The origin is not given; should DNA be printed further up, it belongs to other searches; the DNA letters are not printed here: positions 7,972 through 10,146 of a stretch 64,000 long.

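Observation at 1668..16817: Receptor + 3 CRTAC1 + 2 TPR module enclosed by two GH51 genes: candidate acidobacterial analogue of a SusC/SusD glycan-uptake system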

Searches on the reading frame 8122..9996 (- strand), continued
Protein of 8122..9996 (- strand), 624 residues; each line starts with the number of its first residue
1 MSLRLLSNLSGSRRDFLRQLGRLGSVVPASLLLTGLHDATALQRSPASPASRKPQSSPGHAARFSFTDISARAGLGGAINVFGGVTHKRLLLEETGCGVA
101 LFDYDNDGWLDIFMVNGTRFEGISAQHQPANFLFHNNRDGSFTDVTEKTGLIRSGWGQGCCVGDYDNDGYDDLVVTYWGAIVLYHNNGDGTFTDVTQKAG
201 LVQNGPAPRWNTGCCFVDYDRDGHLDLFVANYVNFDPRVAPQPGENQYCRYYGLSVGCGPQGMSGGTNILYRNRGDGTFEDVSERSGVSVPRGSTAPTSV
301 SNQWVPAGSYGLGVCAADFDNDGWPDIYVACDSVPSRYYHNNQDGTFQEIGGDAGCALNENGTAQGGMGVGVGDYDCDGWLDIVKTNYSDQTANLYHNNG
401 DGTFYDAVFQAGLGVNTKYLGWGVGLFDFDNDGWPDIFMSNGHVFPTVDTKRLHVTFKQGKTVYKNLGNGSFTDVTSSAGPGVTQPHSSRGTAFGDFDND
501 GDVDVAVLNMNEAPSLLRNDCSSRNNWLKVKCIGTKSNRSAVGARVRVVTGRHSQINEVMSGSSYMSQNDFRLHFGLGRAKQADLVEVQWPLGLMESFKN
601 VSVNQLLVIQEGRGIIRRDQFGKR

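Call 48: find_encoding_contigs(protein=P0086, flank=10000, max_places=1)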
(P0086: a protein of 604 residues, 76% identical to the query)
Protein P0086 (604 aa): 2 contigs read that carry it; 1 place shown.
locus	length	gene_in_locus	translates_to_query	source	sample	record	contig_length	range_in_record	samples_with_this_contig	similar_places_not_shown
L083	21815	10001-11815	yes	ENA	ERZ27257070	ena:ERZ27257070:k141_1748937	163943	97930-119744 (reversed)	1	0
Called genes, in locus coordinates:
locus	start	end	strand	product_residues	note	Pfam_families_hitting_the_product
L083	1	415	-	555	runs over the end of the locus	-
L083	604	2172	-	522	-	-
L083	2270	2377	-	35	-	-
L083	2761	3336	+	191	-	PF07638:Sigma70_ECF, PF08281:Sigma70_r4_2, PF04545:Sigma70_r4 (weak)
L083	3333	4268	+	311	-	PF00069:Pkinase, PF07714:PK_Tyr_Ser-Thr, PF01636:APH (faint), PF03109:ABC1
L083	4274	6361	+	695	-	-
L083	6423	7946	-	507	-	PF01839:FG-GAP (faint), PF13517:FG-GAP_3, PF07593:UnbV_ASPIC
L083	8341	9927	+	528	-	PF13432:TPR_16 (weak), PF14559:TPR_19 (weak), PF23914:TPR_CcmH_CycH, PF13432:TPR_16 (weak), PF14559:TPR_19, PF13432:TPR_16 (weak), PF13424:TPR_12 (weak), PF14559:TPR_19 (weak), +29 more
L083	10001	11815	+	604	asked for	PF01839:FG-GAP (faint), PF13517:FG-GAP_3, PF07593:UnbV_ASPIC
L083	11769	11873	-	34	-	-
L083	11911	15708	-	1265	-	PF13620:CarboxypepD_reg, PF25183:OMP_b-brl_4, PF00593:TonB_dep_Rec_b-barrel (weak)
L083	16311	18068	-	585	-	PF01839:FG-GAP (faint), PF13517:FG-GAP_3, PF07593:UnbV_ASPIC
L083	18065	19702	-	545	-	PF01839:FG-GAP (faint), PF13517:FG-GAP_3, PF07593:UnbV_ASPIC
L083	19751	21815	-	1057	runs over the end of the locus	PF13432:TPR_16, PF13414:TPR_11, PF14559:TPR_19, PF13414:TPR_11, PF13432:TPR_16, PF14559:TPR_19, PF23914:TPR_CcmH_CycH, PF13432:TPR_16, +34 more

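Call 52: search_protein_families(library=pfam, alignment_id=A6, max_evalue=0.00001)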
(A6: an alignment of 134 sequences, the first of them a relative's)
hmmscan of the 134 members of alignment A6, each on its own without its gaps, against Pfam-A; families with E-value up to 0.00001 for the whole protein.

A. member 1, L059:173-628:- (151 aa): 1 family
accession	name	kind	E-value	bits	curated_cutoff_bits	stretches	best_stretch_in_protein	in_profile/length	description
PF05402.18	PqqD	-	7.3e-07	29.9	23.4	1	21-77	3-61/67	Coenzyme PQQ synthesis protein D (PqqD)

B. families by the number of members that match (of 134 scanned): 154 families (the first 25 are shown)
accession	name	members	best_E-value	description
PF07690.21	MFS_1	3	2.9e-51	Major Facilitator Superfamily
PF13407.12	Peripla_BP_4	3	1.4e-28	Periplasmic binding protein domain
PF01370.27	Epimerase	3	9.1e-28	NAD dependent epimerase/dehydratase family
PF00920.27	ILVD_EDD_N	2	1.1e-111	Dihydroxy-acid/6-phosphogluconate dehydratase N-terminal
PF01120.23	Alpha_L_fucos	2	3.3e-94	Alpha-L-fucosidase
PF13561.12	adh_short_C2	2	5.4e-67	Enoyl-(Acyl carrier protein) reductase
PF00291.31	PALP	2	6.3e-65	Pyridoxal-phosphate dependent enzyme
PF24877.1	ILV_EDD_C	2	3.1e-64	Dihydroxy-acid/6-phosphogluconate dehydratase C-terminal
PF13378.12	MR_MLE_C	2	1.1e-56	Enolase C-terminal domain-like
PF00106.31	adh_short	2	3.8e-56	short chain dehydrogenase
PF02567.21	PhzC-PhzF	2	1.4e-52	Phenazine biosynthesis-like protein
PF13377.12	Peripla_BP_3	2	1.9e-35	Periplasmic binding protein-like domain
PF03372.29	Exo_endo_phos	2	7.6e-33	Endonuclease/Exonuclease/phosphatase family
PF00532.27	Peripla_BP_1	2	2.1e-28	Periplasmic binding proteins and sugar binding domain of LacI family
PF02952.23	Fucose_iso_C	2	1.5e-27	L-fucose isomerase, C-terminal domain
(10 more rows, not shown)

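Call 53: predict_structure(alignment_id=A4)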
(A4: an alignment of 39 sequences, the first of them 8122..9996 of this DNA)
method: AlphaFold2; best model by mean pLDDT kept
length: 624 residues; sequences in the alignment: 39
mean_pLDDT: 82.2   pTM: 0.85
mean pLDDT of the five models: 82.2, 80.7, 80.1, 78.6, 77.7
residues with pLDDT >= 90: 354; 70-90: 117; 50-70: 90; < 50: 63
segments of 3 or more residues with pLDDT < 50: 1-13, 23-58, 293-303
pLDDT, mean of each block of 10 residues (from residue 1): 35 51 46 37 28 40 93 92 70 80 94 83 66 95 95 84 92 93 95 96 85 95 95 75 64 57 80 95 90 50 60 93 94 86 94 84 75 96 83 89 91 70 91 95 72 73 92 93 91 95 95 95 93 92 97 96 91 96 97 94 96 95 54
secondary structure, 60 per line:
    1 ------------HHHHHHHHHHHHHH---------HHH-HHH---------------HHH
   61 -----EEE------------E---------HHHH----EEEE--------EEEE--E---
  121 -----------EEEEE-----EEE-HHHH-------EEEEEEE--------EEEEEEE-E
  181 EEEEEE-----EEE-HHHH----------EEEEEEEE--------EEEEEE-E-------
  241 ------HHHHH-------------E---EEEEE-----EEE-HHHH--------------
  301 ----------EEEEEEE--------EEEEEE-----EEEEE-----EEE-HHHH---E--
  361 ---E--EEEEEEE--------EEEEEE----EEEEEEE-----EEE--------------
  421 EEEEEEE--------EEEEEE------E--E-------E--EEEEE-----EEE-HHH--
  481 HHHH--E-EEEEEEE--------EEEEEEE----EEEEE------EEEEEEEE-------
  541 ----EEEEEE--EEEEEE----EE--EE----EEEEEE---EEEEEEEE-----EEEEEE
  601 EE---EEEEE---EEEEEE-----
elements in order: H13-26 E66-68 H91-94 E99-102 E111-114 E132-136 E142-144 H146-149 E157-163 E172-178 E180-186 E192-194 H196-199 E210-217 E226-231 H247-251 E269-273 E279-281 H283-286 E311-317 E326-331 E337-341 E347-349 H351-354 E367-373 E382-387 E392-398 E404-406 E421-427 E436-441 E462-466 E472-474 H481-484 E489-495 E504-510 E515-519 E526-533 E545-550 E553-558 E573-578 E582-589 E595-602 E606-610 E614-619
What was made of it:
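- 8122..9996 (-): CRT2, a CRTAC1-family propeller with a TAT signal (SRRDFL), translationally coupled to TPR1. AF2 model pLDDT 82, pTM 0.85 (call 53).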

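Call 57: fold_search(model_id=the predicted structure, library=pdb)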
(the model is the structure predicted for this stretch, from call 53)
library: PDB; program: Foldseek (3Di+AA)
matches with E <= 10: 904; with E <= 0.001: 243
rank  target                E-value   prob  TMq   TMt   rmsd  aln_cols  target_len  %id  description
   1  9etn_A                1.1e-30  1.00  0.64  0.72   5.4       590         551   20  Crystal structure of murine CRTAC1 (released 2024-07-31)
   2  4up4_A                1.6e-10  1.00  0.36  0.52   7.6       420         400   20  Structure of the recombinant lectin PVL from Psathyrella velutina in complex with GlcNAcb-D-1,3Galactoside (released 2015-01-28)
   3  4up4_B                2.8e-10  1.00  0.35  0.51   7.9       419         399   20  Structure of the recombinant lectin PVL from Psathyrella velutina in complex with GlcNAcb-D-1,3Galactoside (released 2015-01-28)
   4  2bwr_A                2.8e-10  1.00  0.34  0.49   7.3       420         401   18  Crystal Structure of Psathyrella Velutina Lectin at 1.5A Resolution (released 2006-01-23)
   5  5mb4                  3.0e-10  1.00  0.35  0.51   7.1       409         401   18  Crystal Structure of the Psathyrella asperospora lectin PAL in complex with GlcNAc (released 2017-02-22)
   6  4tqj_A                7.1e-10  1.00  0.34  0.48   7.6       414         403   18  Structural basis of specific recognition of non-reducing terminal N-acetylglucosamine by an Agrocybe aegerita lection (released 2015-06-03)
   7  2bwm                  8.8e-10  1.00  0.35  0.52   7.1       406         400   19  1.8A CRYSTAL STRUCTURE OF of Psathyrella velutina LECTIN IN COMPLEX WITH METHYL 2-ACETAMIDO-1,2-DIDEOXY-1-SELENO-BETA-D- (released 2006-01-23)
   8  4tqm_A                9.2e-10  1.00  0.33  0.48   6.9       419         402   18  Structural basis of specific recognition of non-reducing terminal N-acetylglucosamine by an Agrocybe aegerita lection (released 2015-06-03)
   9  4a7y                  1.0e-08  1.00  0.43  0.32  12.5       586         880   12  Active site metal depleted aldos-2-ulose dehydratase (released 2012-03-21)
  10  4a7k                  1.2e-08  1.00  0.44  0.32  12.7       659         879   12  Bifunctional Aldos-2-ulose dehydratase (released 2012-03-21)
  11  4a7z                  1.3e-08  1.00  0.44  0.32  12.1       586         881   13  Complex of bifunctional aldos-2-ulose dehydratase with the reaction intermediate ascopyrone M (released 2012-03-21)
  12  6voa_B                4.2e-08  1.00  0.38  0.38  20.6       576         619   10  Cryo-EM structure of the BBSome-ARL6 complex (released 2020-06-24)
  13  6om1_G                4.7e-08  1.00  0.33  0.34  21.1       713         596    9  Crystal structure of an atypical integrin (released 2019-12-11)
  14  9oee_A                1.1e-07  1.00  0.28  0.26  17.9       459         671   16  S. griseus TUA bound UmbA4 complexes (released 2025-12-17)
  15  2bzd_C                2.1e-07  1.00  0.32  0.33  17.3       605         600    8  Galactose recognition by the carbohydrate-binding module of a bacterial sialidase. (released 2005-08-19)
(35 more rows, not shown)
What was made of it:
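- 8122..9996 (-): Foldseek top hit murine CRTAC1 9ETN, E 1e-30 (call 57).
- On CRTAC1 family (FG-GAP propeller + UnbV/ASPIC): Foldseek top hit 9ETN, E 1.1e-30, TM 0.64/0.72 (call 57), from a model with pLDDT 82 (call 53).
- Closest known: PVL-type fungal beta-propeller lectins. Same: They are seven-blade integrin-like propellers that bind GlcNAc, and are the best non-CRTAC1 fold matches (E ~1e-10, target TM ~0.5; call 57).
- Fold: CRT2 resembles murine CRTAC1, then the PVL/PAL/AAL2 GlcNAc lectins (call 57). Aldos-2-ulose dehydratase is among the top fold hits (call 57). The closest non-CRTAC1 folds are lectins, with better E-values and target TM-scores than the dehydratase (call 57).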

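Call 64: search_protein_families(library=pfam, proteins=[L021:7739-9997:+, L011:4573-6261:-, L035:7381-9288:+, L068:15595-18729:+, L021:11859-12317:+], max_evalue=0.01)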
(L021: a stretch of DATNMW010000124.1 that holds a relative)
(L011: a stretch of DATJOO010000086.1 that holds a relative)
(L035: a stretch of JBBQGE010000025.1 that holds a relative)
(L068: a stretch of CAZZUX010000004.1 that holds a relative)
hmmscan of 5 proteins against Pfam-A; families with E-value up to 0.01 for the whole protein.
L021:7739-9997:+ (753 aa): 24 families
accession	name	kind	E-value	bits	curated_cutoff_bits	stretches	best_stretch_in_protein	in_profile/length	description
PF00515.34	TPR_1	-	5.6e-21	73.9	27.8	2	576-609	1-34/34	Tetratricopeptide repeat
PF07719.23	TPR_2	-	7.7e-21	72.9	27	3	545-575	4-34/34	Tetratricopeptide repeat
PF13432.12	TPR_16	-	1.5e-18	67.3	32.7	2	586-643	7-64/65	Tetratricopeptide repeat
PF13414.12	TPR_11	-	4.9e-18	65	26.8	3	653-692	3-42/42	TPR repeat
PF13431.12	TPR_17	-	4.6e-14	51.9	24.4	1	599-629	2-32/34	Tetratricopeptide repeat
PF13181.12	TPR_8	-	3.6e-13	49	25.7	1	578-609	3-34/34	Tetratricopeptide repeat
PF14559.12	TPR_19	-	5.6e-12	46.2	25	3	656-699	3-46/68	Tetratricopeptide repeat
PF13174.12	TPR_6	-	2.2e-10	40.9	26.3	0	612-642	2-32/33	Tetratricopeptide repeat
PF13424.12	TPR_12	-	2.7e-10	40.7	30.1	2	545-606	6-75/77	Tetratricopeptide repeat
PF13428.12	TPR_14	-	1.6e-09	37.9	23.5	1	647-686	4-43/44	Tetratricopeptide repeat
PF13371.12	TPR_9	-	4.6e-09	36.6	35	3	585-645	4-64/73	Tetratricopeptide repeat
PF13435.11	Cytochrome_C554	-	3.7e-08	34.6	20.8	1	99-179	2-84/84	Cytochrome c554 and c-prime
PF22113.1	Mtrc-MtrF_II-IV_dom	-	1.8e-06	28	30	1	142-298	8-134/176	Outer membrane cytochrome MtrC/MtrF-like, domains II/IV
PF23914.1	TPR_CcmH_CycH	-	2.1e-06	28.1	42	1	538-641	45-152/158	Cytochrome c-type biogenesis protein H TPR domain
PF14522.11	Cytochrome_C7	-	2.1e-06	27.9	24.8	1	141-184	14-54/67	Cytochrome c7 and related cytochrome c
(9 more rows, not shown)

L011:4573-6261:- (562 aa): 17 families
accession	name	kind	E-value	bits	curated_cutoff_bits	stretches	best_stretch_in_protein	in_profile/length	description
PF14559.12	TPR_19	-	1.6e-13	51.2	25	3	426-474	9-57/68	Tetratricopeptide repeat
PF23914.1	TPR_CcmH_CycH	-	2.7e-08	34.3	42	1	425-505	67-150/158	Cytochrome c-type biogenesis protein H TPR domain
PF13428.12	TPR_14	-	3.1e-08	34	23.5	0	443-483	2-42/44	Tetratricopeptide repeat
PF13432.12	TPR_16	-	5.6e-08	33.5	32.7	1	460-499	15-53/65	Tetratricopeptide repeat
PF13431.12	TPR_17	-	1.1e-07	32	24.4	1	464-496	1-33/34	Tetratricopeptide repeat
PF07719.23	TPR_2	-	2.1e-07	31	27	0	443-474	2-33/34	Tetratricopeptide repeat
PF09699.15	Paired_CXXCH_1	-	2.3e-07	30.8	20.6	1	306-336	8-38/41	Doubled CXXCH motif (Paired_CXXCH_1)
PF13424.12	TPR_12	-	5.8e-07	30.1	30.1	1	478-538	5-73/77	Tetratricopeptide repeat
PF14522.11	Cytochrome_C7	-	1e-06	28.9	24.8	0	205-249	13-54/67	Cytochrome c7 and related cytochrome c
PF13435.11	Cytochrome_C554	-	1.3e-06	29.7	20.8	1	173-213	47-84/84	Cytochrome c554 and c-prime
PF13414.12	TPR_11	-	4.7e-06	26.6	26.8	1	460-485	12-37/42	TPR repeat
PF14537.11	Cytochrom_c3_2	-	2.1e-05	25.3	25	0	304-340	6-39/79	Cytochrome c3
PF00515.34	TPR_1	-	5e-05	23.4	27.8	0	444-474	3-33/34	Tetratricopeptide repeat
PF22113.1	Mtrc-MtrF_II-IV_dom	-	0.00016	21.7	30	0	174-248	81-168/176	Outer membrane cytochrome MtrC/MtrF-like, domains II/IV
PF13442.11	Cytochrome_CBB3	-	0.00046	20.9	27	0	346-409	11-65/68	Cytochrome C oxidase, cbb3-type, subunit III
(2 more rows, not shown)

L035:7381-9288:+ (636 aa): 20 families
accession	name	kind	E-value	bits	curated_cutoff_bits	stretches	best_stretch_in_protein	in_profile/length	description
PF07719.23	TPR_2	-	3.2e-19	67.8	27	2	528-560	1-33/34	Tetratricopeptide repeat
PF13414.12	TPR_11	-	1.9e-18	66.3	26.8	4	546-574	12-40/42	TPR repeat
PF00515.34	TPR_1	-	5.1e-17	61.3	27.8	2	529-560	2-33/34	Tetratricopeptide repeat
PF13432.12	TPR_16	-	1.7e-14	54.4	32.7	3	503-560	6-63/65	Tetratricopeptide repeat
PF13431.12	TPR_17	-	1.5e-13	50.3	24.4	2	519-547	4-32/34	Tetratricopeptide repeat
PF13181.12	TPR_8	-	2e-13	49.8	25.7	2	530-560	3-33/34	Tetratricopeptide repeat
PF14559.12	TPR_19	-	4.4e-10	40.2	25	2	506-568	3-64/68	Tetratricopeptide repeat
PF13428.12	TPR_14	-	2.1e-09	37.6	23.5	1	564-605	3-44/44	Tetratricopeptide repeat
PF13424.12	TPR_12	-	4.9e-09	36.7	30.1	2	530-590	5-73/77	Tetratricopeptide repeat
PF13174.12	TPR_6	-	3.6e-06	27.7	26.3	0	564-591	2-29/33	Tetratricopeptide repeat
PF00639.27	Rotamase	-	3.8e-06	28.2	21.7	1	378-442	20-86/97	PPIC-type PPIASE domain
PF13176.12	TPR_7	-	5.5e-06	26.5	27.9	0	564-594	1-33/36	Tetratricopeptide repeat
PF13616.12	Rotamase_3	-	1.2e-05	26.2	22.5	1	379-441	39-102/116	PPIC-type PPIASE domain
PF24575.1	TPR_Slam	-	1.7e-05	25.6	35.2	0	525-583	44-102/104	Surface lipoprotein assembly modifier, N-terminal TPR repeats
PF14522.11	Cytochrome_C7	-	8.9e-05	22.7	24.8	0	273-325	12-66/67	Cytochrome c7 and related cytochrome c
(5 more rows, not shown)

L068:15595-18729:+ (1045 aa): 4 families
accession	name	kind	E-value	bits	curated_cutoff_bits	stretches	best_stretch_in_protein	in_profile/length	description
PF09206.18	ArabFuran-catal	-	1.1e-122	409.5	25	1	86-408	1-314/315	Alpha-L-arabinofuranosidase B, catalytic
PF00932.25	LTD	-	8.8e-09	36.2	34.3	1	531-605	6-73/109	Lamin Tail Domain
PF10633.15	NPCBM_assoc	-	2.8e-05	24.7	24.4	1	432-504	3-69/78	NPCBM-associated, NEW3 domain of alpha-galactosidase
PF01052.25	FliMN_C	-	0.00055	20.3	23.8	0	780-813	11-44/73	Type III flagellar switch regulator (C-ring) FliN C-term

L021:11859-12317:+ (153 aa): 0 families

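Call 69: search_protein_families(library=pfam, proteins=[L063:6229-8187:-, L011:8131-9903:+, L070:4356-5165:-, L063:17583-19814:-, L072:19656-20930:+, L045:10337-12280:-, L055:13485-16151:+, L075:4411-5841:-, L009:17653-18789:+, L055:7139-9628:-], max_evalue=0.00001)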
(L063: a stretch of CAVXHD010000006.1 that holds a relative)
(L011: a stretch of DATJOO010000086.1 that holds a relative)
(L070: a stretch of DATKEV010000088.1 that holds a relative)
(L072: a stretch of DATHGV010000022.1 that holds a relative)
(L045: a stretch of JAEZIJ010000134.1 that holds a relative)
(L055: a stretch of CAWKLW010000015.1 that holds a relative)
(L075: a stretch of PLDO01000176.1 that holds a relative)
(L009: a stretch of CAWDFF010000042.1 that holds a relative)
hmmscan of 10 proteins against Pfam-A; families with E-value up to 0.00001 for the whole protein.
L063:6229-8187:- (652 aa): 2 families
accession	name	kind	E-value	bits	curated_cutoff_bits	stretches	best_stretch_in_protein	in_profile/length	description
PF07944.18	Beta-AFase-like_GH127_cat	-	2.6e-41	142.3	24.9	1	48-425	1-374/376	Beta-L-arabinofuranosidase, GH127 catalytic domain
PF20736.2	Glyco_hydro127M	-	5.3e-16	59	24.2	1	436-509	1-71/95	Beta-L-arabinofuranosidase, GH127 middle domain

L011:8131-9903:+ (591 aa): 2 families
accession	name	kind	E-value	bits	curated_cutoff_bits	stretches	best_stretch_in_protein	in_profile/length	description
PF00128.31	Alpha-amylase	-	1.8e-131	439.9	22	1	69-508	2-446/446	Alpha amylase, catalytic domain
PF16657.11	Malt_amylase_C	-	2e-13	50.7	27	1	508-586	1-75/75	Maltogenic Amylase, C-terminal domain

L070:4356-5165:- (269 aa): 3 families
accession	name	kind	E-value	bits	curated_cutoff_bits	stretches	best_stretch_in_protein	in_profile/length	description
PF13561.12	adh_short_C2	-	3.7e-50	171.2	27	1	25-261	3-235/236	Enoyl-(Acyl carrier protein) reductase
PF00106.31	adh_short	-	2.4e-45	154.9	26.6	1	17-205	1-190/195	short chain dehydrogenase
PF08659.16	KR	-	3.3e-10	40.6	22.6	1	19-179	3-164/180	KR domain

L063:17583-19814:- (743 aa): 3 families
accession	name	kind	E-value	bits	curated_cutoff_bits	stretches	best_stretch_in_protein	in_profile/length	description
PF01055.32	Glyco_hydro_31_2nd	-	2.2e-61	208.5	23.5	1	243-548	2-327/328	Glycosyl hydrolases family 31 TIM-barrel domain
PF21365.3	Glyco_hydro_31_3rd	-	1.8e-29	102.4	24.4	1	557-643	1-87/87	Glycosyl hydrolase family 31 C-terminal domain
PF17137.9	DUF5110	-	2.3e-11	44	27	1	659-724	1-67/71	Domain of unknown function (DUF5110)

L072:19656-20930:+ (425 aa): 2 families
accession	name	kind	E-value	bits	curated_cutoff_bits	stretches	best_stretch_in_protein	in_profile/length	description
PF07690.21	MFS_1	-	2e-61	208.3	33.4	2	27-372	1-347/347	Major Facilitator Superfamily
PF00083.30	Sugar_tr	-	5.5e-06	26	22.3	1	55-146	44-138/452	Sugar (and other) transporter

L045:10337-12280:- (647 aa): 0 families

L055:13485-16151:+ (889 aa): 2 families
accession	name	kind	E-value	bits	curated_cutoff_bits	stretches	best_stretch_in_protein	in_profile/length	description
PF22422.2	MGH1-like_GH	-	1e-13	52.1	27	1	490-610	180-301/356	Mannosylglycerate hydrolase MGH1-like glycoside hydrolase domain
PF06202.20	GDE_C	-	1.2e-07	31.5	21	0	487-672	167-366/367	Amylo-alpha-1,6-glucosidase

L075:4411-5841:- (476 aa): 0 families

L009:17653-18789:+ (379 aa): 2 families
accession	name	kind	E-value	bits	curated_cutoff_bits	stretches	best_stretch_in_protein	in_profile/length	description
PF00092.34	VWA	-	1.1e-09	39.1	23.8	1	135-302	4-166/174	von Willebrand factor type A domain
PF13519.12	VWA_2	-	1.5e-08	35.6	27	1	136-237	4-107/107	von Willebrand factor type A domain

L055:7139-9628:- (829 aa): 2 families
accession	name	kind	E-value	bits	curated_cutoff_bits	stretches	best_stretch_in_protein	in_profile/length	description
PF12704.14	MacB_PCD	-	8.3e-35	121.4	27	2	22-245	2-206/207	MacB-like periplasmic core domain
PF02687.27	FtsX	-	3.6e-26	92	25.5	2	289-403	3-114/120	FtsX-like permease C-terminal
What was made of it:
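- Gene calls are my own crude ORF calls, with some antisense artefacts (call 69).
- Tried and rejected: My ORF caller mis-called some CRT genes as long antisense ORFs (cluster 6, call 69).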
